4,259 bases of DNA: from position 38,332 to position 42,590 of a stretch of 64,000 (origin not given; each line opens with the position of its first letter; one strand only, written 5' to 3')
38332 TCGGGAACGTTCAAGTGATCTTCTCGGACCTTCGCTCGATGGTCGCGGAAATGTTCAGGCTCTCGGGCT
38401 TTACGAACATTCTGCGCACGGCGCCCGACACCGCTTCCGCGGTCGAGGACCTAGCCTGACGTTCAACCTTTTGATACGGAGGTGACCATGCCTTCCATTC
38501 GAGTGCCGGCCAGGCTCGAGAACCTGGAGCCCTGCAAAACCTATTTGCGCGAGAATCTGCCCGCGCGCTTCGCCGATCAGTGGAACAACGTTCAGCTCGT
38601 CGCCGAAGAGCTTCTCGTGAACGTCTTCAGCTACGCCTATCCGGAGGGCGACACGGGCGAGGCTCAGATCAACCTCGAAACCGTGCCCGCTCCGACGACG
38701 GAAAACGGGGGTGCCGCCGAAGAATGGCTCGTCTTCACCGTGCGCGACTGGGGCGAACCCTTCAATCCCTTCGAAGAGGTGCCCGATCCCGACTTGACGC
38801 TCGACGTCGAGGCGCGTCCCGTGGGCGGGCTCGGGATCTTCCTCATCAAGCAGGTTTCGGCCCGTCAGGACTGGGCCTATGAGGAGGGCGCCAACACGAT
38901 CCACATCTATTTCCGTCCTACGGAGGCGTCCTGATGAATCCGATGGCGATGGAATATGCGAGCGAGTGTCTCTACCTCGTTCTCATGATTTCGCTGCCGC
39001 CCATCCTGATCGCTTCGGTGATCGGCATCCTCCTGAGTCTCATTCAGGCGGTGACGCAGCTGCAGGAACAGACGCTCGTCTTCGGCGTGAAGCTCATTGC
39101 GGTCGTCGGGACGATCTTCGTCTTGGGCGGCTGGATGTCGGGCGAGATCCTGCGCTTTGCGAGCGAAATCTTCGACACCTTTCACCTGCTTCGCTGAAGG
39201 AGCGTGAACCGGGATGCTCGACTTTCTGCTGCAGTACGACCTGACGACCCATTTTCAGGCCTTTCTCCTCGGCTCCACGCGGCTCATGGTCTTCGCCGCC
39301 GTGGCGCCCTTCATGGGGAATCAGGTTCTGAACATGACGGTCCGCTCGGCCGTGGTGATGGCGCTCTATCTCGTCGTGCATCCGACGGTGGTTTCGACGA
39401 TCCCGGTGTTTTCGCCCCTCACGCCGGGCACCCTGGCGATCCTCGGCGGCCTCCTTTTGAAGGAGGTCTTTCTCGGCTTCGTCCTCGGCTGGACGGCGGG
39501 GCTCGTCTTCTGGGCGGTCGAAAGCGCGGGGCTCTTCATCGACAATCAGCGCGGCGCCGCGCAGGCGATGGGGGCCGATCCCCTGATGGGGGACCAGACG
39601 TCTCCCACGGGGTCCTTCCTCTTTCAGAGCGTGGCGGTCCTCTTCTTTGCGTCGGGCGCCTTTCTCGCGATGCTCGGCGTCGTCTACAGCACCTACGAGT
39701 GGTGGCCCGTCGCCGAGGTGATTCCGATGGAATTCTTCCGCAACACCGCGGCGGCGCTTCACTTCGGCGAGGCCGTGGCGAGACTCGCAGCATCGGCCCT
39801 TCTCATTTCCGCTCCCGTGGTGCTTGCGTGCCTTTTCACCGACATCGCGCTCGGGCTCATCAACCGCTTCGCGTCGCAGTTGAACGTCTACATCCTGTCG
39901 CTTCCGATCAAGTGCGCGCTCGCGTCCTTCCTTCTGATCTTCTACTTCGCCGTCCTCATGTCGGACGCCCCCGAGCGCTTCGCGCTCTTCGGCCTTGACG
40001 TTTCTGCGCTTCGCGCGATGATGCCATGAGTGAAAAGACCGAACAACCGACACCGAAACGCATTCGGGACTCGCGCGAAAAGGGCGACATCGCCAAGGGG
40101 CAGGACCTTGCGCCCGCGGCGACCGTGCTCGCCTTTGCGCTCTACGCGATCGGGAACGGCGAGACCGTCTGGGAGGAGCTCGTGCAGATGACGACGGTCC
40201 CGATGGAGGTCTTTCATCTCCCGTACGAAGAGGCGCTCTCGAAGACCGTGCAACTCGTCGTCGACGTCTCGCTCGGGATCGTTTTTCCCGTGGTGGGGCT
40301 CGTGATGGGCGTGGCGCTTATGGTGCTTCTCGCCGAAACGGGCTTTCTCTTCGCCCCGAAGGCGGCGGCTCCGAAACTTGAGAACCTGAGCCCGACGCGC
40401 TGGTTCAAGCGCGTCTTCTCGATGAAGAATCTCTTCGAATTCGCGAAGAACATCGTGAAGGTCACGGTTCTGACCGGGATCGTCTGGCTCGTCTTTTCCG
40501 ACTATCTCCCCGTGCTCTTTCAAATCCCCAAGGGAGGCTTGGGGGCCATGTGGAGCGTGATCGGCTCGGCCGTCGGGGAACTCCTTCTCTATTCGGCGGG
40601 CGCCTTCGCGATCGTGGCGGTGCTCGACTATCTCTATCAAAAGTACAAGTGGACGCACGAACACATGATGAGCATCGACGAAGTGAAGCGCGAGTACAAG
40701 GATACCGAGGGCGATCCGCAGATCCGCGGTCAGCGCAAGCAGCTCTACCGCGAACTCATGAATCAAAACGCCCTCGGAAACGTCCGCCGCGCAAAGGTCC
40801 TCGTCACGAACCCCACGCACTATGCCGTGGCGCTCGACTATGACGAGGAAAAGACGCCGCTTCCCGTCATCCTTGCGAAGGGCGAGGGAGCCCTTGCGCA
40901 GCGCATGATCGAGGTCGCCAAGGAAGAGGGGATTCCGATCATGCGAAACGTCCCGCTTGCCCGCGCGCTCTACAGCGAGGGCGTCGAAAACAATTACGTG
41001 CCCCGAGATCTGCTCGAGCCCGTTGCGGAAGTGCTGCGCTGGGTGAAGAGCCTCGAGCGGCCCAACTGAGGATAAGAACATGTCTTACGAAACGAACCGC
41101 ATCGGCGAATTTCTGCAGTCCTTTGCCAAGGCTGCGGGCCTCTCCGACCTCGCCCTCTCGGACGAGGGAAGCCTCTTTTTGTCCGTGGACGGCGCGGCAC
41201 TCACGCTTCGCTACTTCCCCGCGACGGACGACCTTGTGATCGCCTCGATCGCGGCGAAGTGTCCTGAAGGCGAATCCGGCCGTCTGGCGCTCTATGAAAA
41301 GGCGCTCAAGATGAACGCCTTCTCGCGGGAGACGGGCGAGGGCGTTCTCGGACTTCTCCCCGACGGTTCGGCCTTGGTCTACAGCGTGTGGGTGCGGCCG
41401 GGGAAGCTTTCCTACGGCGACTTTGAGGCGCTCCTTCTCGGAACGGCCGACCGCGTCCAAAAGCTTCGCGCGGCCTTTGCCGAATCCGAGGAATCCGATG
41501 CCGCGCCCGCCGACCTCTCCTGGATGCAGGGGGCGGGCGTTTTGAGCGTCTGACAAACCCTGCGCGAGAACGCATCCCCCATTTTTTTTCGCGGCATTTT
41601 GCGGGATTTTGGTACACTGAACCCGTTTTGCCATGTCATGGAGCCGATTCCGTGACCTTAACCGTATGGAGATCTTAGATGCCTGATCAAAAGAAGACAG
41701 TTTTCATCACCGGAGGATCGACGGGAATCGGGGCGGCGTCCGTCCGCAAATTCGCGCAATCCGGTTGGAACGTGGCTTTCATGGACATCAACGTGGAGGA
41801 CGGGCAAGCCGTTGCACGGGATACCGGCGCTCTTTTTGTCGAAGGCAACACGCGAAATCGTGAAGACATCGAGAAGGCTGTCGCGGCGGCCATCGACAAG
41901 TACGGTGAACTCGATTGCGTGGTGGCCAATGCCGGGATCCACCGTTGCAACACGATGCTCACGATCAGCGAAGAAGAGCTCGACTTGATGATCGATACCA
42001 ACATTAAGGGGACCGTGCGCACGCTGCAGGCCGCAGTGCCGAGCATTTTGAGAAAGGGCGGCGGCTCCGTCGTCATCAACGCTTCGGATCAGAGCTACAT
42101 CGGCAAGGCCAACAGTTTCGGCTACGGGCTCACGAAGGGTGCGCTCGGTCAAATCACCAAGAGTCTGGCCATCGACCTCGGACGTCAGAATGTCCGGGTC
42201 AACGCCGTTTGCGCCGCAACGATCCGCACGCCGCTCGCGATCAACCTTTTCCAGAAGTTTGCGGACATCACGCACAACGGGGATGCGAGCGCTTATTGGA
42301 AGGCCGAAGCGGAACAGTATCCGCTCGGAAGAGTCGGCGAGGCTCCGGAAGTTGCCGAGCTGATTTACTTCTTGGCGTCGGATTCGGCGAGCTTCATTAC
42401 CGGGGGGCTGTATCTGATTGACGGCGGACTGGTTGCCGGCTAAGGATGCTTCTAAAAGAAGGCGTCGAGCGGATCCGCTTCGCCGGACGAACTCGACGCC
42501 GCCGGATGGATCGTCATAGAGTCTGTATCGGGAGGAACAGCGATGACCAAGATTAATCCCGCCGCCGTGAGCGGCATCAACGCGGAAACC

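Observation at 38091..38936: Partner-switching pair (STAS protein plus RsbW-type kinase) spliced between sctR and sctS of the export-apparatus operon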

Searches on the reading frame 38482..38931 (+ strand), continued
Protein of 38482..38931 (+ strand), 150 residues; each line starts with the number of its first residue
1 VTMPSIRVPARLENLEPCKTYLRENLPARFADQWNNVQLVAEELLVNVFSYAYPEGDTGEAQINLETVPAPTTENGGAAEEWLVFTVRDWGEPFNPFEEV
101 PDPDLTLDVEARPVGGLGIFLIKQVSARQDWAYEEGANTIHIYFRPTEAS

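Call 56: get_annotated_region(hit=H2, flank=16000)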
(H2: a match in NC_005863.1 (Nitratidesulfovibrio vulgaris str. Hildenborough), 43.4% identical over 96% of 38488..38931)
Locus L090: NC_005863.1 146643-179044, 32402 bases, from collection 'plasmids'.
description: Nitratidesulfovibrio vulgaris str. Hildenborough plasmid pDV, complete sequence
organism: Nitratidesulfovibrio vulgaris str. Hildenborough (NCBI taxid 882)
taxonomy: Bacteria; Thermodesulfobacteriota; Desulfovibrionia; Desulfovibrionales; Desulfovibrionaceae; Nitratidesulfovibrio; Nitratidesulfovibrio vulgaris; Nitratidesulfovibrio vulgaris str. Hildenborough
host: -; source: -; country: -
typing (MOB-suite, as given by PLSDB): non-mobilizable
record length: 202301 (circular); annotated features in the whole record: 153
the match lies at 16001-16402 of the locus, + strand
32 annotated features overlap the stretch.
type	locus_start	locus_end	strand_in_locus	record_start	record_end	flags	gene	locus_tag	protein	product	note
CDS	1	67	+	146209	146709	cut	-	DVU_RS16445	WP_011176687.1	SycD/LcrH family type III secretion system chaperone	-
CDS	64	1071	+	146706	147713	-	-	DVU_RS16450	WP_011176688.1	type III secretion system protein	-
CDS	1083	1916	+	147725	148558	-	sctB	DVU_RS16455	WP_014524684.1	type III secretion system translocon subunit SctB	-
CDS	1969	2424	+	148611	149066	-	-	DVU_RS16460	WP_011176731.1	CesT family type III secretion system chaperone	GO:0030254 - protein secretion by the type III secretion system [Evidence IEA]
CDS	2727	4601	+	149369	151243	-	sctC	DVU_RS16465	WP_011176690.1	type III secretion system outer membrane ring subunit SctC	-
CDS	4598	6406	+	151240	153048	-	sctD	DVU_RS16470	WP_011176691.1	type III secretion system inner membrane ring subunit SctD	GO:0030254 - protein secretion by the type III secretion system [Evidence IEA]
CDS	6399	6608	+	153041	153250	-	-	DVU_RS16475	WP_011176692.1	hypothetical protein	-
CDS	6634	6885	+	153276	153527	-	-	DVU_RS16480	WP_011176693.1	EscF/YscF/HrpA family type III secretion system needle major subunit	GO:0015031 - protein transport [Evidence IEA]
CDS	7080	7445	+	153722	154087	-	-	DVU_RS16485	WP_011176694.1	tetratricopeptide repeat protein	-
CDS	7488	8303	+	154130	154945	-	-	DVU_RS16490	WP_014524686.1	hypothetical protein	-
CDS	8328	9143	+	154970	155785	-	sctJ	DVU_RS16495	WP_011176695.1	type III secretion system inner membrane ring lipoprotein SctJ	GO:0030254 - protein secretion by the type III secretion system [Evidence IEA]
CDS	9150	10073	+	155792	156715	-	-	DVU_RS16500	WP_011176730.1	hypothetical protein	-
CDS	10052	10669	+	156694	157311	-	-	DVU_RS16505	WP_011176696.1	HrpE/YscL family type III secretion apparatus protein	-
CDS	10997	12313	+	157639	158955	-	sctN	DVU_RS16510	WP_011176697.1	type III secretion system ATPase SctN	-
CDS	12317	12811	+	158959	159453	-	-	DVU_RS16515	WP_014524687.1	YscO family type III secretion system apparatus protein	-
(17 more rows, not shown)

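Call 78: search_protein_representatives(alignment_id=A1)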
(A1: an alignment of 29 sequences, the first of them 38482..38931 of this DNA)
Query: 29 sequences, 142 profile positions. Proteins with E-value up to 0.001 (for the whole library): 12450; up to 1e-10: 4784; up to 1e-30: 29. The best 150 are listed.
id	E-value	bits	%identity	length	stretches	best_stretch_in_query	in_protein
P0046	8.6e-62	223.2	-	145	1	1-140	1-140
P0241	4.8e-53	194.9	-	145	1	1-139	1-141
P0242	9.8e-50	184.1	-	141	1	1-139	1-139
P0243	7.1e-49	181.3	-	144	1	1-140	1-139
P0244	5.1e-47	175.3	-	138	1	1-137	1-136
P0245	6.5e-43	162.0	-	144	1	1-140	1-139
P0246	6.1e-41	155.6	-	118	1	1-99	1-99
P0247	1.7e-40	154.2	-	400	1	1-140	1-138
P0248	2.3e-39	150.5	-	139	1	1-137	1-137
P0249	6.9e-39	149.0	-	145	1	1-138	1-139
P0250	2.6e-38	147.1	-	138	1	1-137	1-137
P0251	3.0e-38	146.9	-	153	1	1-139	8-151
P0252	5.3e-38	146.1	-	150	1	3-138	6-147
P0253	2.5e-37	143.9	-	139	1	1-138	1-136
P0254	9.2e-36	138.8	-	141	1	1-140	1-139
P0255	9.5e-36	138.8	-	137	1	4-136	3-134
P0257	5.2e-35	136.4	-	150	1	4-136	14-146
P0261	2.2e-33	131.1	-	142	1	3-138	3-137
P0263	7.0e-33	129.5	-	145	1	2-140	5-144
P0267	3.0e-31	124.2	-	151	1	1-136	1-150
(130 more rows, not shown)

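Call 79: list_cluster_members(proteins=[P0241, P0243, P0245, P0249, P0252, P0255, P0257, P0261, P0263, P0267])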
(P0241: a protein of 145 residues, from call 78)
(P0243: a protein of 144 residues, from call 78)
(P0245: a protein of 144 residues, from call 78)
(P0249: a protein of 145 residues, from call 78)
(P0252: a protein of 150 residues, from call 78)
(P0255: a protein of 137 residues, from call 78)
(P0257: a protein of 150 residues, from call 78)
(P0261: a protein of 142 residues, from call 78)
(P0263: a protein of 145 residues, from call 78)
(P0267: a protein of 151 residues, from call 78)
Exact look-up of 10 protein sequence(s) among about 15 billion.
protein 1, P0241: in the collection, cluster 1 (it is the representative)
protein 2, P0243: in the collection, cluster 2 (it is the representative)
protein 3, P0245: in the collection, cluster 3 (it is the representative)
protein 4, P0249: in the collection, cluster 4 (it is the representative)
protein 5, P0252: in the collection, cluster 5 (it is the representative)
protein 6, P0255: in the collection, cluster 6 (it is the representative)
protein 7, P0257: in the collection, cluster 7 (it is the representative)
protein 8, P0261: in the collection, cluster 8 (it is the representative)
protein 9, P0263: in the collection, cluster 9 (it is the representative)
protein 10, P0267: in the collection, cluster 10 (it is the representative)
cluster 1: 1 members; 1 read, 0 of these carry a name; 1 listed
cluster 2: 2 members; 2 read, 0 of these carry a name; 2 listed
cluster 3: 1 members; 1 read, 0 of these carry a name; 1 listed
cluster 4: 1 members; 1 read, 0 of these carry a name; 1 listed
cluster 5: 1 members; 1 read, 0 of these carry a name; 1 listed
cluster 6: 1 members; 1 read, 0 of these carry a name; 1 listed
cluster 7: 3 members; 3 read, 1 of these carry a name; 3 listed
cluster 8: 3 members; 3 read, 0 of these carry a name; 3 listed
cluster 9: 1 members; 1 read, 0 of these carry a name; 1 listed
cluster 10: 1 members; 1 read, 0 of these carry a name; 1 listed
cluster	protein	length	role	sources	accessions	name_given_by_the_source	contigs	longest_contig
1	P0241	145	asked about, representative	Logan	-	-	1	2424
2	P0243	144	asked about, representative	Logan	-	-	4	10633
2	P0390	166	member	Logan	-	-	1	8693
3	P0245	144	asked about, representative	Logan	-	-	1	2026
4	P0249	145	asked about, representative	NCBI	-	-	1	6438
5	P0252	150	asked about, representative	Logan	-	-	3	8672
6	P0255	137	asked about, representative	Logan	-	-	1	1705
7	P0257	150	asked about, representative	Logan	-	-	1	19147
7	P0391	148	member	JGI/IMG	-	anti-sigma regulatory factor (Ser/Thr protein kinase)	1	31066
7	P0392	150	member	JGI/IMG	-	-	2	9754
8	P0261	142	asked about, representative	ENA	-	-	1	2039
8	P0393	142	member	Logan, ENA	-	-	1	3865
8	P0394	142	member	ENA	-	-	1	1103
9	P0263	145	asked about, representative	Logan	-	-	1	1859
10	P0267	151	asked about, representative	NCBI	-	-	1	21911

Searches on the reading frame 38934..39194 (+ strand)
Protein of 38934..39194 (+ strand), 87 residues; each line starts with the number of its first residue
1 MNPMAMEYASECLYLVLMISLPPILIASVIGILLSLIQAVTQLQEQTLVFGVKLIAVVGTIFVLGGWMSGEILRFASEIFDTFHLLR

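Call 3: search_protein_families(library=pfam, proteins=[window:38934-39194:+], max_evalue=0.01)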
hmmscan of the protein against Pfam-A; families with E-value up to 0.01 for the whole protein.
window:38934-39194:+ (87 aa): 2 families
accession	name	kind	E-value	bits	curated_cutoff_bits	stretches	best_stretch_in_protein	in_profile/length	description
PF01313.24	Bac_export_3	-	6.8e-24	84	25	1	5-76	2-73/74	Bacterial export proteins, family 3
PF03379.19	CcmB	-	0.00029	20.8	24.9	1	3-63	86-146/215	CcmB protein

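Call 16: search_protein_families(library=ncbifam, proteins=[window:38934-39194:+], max_evalue=0.001)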
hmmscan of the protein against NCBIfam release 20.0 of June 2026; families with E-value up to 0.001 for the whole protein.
window:38934-39194:+ (87 aa): 5 families
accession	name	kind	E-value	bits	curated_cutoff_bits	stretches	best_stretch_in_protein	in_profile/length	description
TIGR01403.1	fliQ_rel_III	equivalog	1.8e-32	111.2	76.5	1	6-83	3-80/81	type III secretion system export apparatus subunit SctS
TIGR01402.1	fliQ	equivalog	1.1e-20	73.5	88.9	1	5-83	6-84/88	flagellar biosynthesis protein FliQ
NF011861.0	PRK15333.1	equivalog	1.8e-19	69.9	108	1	11-78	10-77/86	EscS/YscS/HrcS family type III secretion system export apparatus protein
NF011877.0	PRK15350.1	equivalog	7.2e-19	68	104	1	7-79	8-80/88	EscS/YscS/HrcS family type III secretion system export apparatus protein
NF004671.0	PRK06010.1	subfamily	5.7e-16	58.3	104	1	5-81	6-82/88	flagellar biosynthesis protein FliQ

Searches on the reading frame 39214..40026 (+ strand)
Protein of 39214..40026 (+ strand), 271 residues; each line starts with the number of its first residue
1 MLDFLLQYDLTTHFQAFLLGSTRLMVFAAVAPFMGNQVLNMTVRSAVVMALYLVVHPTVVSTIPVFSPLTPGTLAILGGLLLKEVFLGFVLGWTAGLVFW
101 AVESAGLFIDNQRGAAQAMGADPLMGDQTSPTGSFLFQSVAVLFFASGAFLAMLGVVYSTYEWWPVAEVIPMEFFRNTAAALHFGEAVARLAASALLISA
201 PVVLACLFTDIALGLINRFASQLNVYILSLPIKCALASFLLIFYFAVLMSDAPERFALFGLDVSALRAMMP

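Call 3: search_protein_families(library=pfam, proteins=[window:39214-40026:+], max_evalue=0.01)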
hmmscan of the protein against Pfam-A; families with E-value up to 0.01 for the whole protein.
window:39214-40026:+ (271 aa): 1 family
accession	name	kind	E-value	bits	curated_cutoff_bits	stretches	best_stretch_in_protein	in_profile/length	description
PF01311.25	Bac_export_1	-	1.2e-49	169.4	27.8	1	15-252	2-223/230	Bacterial export proteins, family 1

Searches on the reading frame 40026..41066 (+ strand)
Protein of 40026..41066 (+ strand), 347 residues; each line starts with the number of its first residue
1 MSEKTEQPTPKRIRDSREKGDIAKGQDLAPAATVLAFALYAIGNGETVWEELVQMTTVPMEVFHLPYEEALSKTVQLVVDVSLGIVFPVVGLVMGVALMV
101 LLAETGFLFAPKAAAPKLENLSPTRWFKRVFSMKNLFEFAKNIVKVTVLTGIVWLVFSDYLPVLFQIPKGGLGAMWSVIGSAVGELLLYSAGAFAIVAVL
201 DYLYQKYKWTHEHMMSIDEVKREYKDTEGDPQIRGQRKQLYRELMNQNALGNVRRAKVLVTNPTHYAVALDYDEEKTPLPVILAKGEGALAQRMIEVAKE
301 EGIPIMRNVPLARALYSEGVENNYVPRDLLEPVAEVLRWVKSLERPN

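Call 3: search_protein_families(library=pfam, proteins=[window:40026-41066:+], max_evalue=0.01)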
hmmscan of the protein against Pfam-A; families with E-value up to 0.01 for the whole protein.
window:40026-41066:+ (347 aa): 1 family
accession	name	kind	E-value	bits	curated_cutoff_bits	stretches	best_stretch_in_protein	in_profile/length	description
PF01312.24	Bac_export_2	-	6.7e-109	364.6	24.4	1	3-340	2-335/335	FlhB HrpN YscU SpaS Family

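Call 16: search_protein_families(library=ncbifam, proteins=[window:40026-41066:+], max_evalue=0.001)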
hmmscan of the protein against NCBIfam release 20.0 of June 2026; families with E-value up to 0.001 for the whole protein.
window:40026-41066:+ (347 aa): 9 families
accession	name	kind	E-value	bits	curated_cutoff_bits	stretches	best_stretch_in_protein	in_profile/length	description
TIGR01404.2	FlhB_rel_III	equivalog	1.5e-119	399.4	358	1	3-343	1-341/341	type III secretion system export apparatus subunit SctU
TIGR00328.1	flhB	equivalog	4.5e-93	312.2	349.25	1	3-345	2-346/348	flagellar biosynthesis protein FlhB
NF009364.0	PRK12721.1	equivalog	4.6e-88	295.7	381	1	1-344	1-344/352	EscU/YscU/HrcU family type III secretion system export apparatus switch protein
NF009411.0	PRK12772.1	equivalog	2.1e-72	244.4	739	1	2-344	263-607/610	fused FliR family export protein/FlhB family type III secretion system protein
NF004950.0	PRK06298.1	equivalog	1.4e-69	235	434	1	1-344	1-345/360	type III secretion system protein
NF006017.0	PRK08156.1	equivalog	7.6e-60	203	394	1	1-345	1-340/367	EscU/YscU/HrcU family type III secretion system export apparatus switch protein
NF009117.0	PRK12468.1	equivalog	3.1e-50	171.1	712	1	3-345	8-352/386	flagellar biosynthesis protein FlhB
NF009412.0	PRK12773.1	equivalog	4.4e-43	147.4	886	1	4-345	303-647/649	flagellar biosynthesis protein FlhB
TIGR00789.1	flhB_rel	hypoth_equivalog_domain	5.3e-16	58.6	117.35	1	265-344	3-81/84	FlhB-like flagellar biosynthesis protein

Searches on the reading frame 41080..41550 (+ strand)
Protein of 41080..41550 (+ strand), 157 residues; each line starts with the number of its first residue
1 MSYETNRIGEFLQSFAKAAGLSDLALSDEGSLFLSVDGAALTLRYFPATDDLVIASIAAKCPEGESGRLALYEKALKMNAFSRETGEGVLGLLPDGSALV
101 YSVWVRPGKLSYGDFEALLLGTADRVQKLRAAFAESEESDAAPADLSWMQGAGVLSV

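Call 3: search_protein_families(library=pfam, proteins=[window:41080-41550:+], max_evalue=0.01)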
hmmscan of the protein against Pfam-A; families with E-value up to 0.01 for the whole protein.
window:41080-41550:+ (157 aa): 1 family
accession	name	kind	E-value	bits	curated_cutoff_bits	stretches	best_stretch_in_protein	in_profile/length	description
PF05932.18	CesT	-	3.5e-13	50.1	22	1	11-130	2-119/119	Tir chaperone protein (CesT) family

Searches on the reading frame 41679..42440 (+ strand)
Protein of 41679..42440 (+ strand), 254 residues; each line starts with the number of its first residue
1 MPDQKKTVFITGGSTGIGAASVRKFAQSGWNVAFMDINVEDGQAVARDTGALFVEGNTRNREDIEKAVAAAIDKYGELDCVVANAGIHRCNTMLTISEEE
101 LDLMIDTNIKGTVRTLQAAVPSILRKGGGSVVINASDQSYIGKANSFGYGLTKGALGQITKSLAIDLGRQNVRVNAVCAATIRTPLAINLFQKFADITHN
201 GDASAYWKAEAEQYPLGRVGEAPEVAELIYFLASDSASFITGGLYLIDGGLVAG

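Call 11: search_protein_families(library=pfam, proteins=[window:41679-42440:+], max_evalue=0.001)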
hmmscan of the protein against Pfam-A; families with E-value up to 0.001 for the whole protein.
window:41679-42440:+ (254 aa): 4 families
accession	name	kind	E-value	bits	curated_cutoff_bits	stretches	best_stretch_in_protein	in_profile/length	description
PF13561.12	adh_short_C2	-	6.9e-53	180.1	27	1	15-251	6-235/236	Enoyl-(Acyl carrier protein) reductase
PF00106.31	adh_short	-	1.9e-42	145.4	26.6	1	6-192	1-192/195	short chain dehydrogenase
PF01370.27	Epimerase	-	2.7e-05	24.1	20.9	1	8-136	1-114/240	NAD dependent epimerase/dehydratase family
PF08659.16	KR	-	0.00017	22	22.6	0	7-150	2-150/180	KR domain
